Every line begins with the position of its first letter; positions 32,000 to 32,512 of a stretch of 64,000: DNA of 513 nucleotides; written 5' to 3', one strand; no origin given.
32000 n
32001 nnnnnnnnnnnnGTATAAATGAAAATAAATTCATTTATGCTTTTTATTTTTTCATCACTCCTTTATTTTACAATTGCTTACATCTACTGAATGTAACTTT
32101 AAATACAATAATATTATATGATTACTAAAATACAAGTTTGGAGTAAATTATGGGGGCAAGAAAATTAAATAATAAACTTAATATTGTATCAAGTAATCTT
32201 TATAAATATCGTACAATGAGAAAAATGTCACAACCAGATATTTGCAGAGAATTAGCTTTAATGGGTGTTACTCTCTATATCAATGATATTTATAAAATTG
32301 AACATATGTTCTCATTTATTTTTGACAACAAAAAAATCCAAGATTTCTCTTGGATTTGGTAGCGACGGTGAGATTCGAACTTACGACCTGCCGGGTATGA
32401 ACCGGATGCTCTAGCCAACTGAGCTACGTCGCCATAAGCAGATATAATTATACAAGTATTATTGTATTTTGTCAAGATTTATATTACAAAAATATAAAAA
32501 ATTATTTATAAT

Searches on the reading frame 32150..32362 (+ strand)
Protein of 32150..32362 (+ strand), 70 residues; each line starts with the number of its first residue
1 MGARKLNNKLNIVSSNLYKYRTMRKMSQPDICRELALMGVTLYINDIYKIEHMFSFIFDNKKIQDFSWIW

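Call 48: search_protein_families(library=phrogs, proteins=[window:32150-32362:+], max_evalue=1)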
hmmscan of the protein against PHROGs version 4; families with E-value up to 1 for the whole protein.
window:32150-32362:+ (70 aa): 1 family
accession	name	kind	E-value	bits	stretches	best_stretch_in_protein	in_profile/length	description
phrog_30987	-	unknown function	0.034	15.6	1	28-57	9-36/80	-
